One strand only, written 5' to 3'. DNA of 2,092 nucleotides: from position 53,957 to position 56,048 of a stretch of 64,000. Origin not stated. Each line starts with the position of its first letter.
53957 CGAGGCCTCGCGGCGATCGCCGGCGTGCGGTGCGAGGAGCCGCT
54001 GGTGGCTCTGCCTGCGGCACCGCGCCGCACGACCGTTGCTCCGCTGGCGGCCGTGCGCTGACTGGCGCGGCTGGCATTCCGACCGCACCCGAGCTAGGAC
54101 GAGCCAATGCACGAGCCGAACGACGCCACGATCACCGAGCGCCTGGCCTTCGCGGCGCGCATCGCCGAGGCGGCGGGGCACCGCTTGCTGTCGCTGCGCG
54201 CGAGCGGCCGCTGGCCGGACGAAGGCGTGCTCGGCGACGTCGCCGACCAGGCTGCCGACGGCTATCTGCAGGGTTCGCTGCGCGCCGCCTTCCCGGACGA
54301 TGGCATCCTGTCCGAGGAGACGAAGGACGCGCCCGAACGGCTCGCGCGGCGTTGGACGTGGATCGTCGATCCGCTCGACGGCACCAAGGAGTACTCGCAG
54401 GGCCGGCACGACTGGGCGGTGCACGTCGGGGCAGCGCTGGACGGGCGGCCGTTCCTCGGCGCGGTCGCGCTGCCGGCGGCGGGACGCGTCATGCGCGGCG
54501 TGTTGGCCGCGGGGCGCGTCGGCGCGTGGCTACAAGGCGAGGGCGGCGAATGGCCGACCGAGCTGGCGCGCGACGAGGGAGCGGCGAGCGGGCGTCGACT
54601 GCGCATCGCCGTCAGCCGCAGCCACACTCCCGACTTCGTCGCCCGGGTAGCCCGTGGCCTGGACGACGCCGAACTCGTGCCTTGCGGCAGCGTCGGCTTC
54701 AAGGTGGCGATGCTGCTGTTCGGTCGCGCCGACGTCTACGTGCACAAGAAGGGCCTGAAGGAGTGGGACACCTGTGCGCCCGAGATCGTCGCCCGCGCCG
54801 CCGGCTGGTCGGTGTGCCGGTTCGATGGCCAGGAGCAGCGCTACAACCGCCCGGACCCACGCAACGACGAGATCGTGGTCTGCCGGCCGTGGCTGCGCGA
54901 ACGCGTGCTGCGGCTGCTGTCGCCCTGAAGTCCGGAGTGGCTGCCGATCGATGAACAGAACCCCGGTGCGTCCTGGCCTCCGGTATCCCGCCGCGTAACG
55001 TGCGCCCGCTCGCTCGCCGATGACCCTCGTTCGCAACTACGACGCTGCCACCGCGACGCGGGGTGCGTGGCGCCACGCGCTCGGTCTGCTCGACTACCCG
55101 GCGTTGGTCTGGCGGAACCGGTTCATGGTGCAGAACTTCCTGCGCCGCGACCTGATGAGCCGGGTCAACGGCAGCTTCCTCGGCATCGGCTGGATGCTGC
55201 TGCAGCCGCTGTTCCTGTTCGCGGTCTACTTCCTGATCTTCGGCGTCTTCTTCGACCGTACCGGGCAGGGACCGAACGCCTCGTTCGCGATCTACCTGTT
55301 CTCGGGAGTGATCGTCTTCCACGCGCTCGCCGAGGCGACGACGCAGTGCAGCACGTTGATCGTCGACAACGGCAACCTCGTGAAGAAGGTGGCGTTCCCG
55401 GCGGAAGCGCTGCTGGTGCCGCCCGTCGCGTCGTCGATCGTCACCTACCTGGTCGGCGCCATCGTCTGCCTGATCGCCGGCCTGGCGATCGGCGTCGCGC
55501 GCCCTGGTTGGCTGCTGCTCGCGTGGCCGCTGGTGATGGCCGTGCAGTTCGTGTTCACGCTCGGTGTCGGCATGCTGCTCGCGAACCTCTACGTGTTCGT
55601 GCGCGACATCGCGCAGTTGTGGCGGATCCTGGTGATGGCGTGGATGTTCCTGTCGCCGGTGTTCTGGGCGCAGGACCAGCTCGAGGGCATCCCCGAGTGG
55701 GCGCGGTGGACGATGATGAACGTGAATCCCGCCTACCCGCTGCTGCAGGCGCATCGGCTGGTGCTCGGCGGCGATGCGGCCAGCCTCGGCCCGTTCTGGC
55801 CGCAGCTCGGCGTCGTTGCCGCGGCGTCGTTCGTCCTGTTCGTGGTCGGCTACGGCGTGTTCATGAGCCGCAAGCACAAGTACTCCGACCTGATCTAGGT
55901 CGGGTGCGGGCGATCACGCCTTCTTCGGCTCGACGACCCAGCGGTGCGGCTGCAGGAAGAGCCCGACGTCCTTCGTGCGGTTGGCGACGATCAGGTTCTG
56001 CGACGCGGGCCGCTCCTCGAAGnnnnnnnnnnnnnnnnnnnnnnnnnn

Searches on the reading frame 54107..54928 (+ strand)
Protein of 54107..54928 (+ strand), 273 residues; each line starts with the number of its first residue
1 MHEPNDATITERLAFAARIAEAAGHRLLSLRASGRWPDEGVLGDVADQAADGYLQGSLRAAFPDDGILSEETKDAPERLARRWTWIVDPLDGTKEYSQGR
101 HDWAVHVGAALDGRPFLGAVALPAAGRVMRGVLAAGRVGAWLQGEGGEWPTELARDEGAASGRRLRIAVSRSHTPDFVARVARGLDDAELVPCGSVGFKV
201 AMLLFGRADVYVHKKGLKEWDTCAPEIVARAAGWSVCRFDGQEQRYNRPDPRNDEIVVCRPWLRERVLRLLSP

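Call 54: search_protein_families(library=pfam, proteins=[window:54107-54928:+], max_evalue=0.00001)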
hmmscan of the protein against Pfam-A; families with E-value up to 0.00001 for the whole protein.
window:54107-54928:+ (273 aa): 1 family
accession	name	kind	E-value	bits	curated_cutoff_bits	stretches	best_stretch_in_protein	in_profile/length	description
PF00459.30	Inositol_P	-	9.1e-41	140.6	27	1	44-260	43-254/271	Inositol monophosphatase family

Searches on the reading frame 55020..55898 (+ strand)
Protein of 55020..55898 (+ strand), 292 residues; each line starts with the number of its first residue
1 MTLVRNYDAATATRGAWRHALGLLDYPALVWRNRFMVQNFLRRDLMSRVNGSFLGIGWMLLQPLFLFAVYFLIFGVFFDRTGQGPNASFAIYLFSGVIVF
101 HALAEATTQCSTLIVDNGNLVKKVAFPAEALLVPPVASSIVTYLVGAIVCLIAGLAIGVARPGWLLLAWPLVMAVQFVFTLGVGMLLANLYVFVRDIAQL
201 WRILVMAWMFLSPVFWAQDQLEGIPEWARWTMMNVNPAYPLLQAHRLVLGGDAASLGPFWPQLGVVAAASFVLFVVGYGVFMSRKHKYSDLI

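Call 54: search_protein_families(library=pfam, proteins=[window:55020-55898:+], max_evalue=0.00001)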
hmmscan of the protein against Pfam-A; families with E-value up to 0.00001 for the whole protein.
window:55020-55898:+ (292 aa): 1 family
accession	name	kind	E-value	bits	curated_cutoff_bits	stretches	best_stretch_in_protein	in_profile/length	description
PF01061.29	ABC2_membrane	-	8.9e-19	68.3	26.9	1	40-246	6-207/211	ABC-2 type transporter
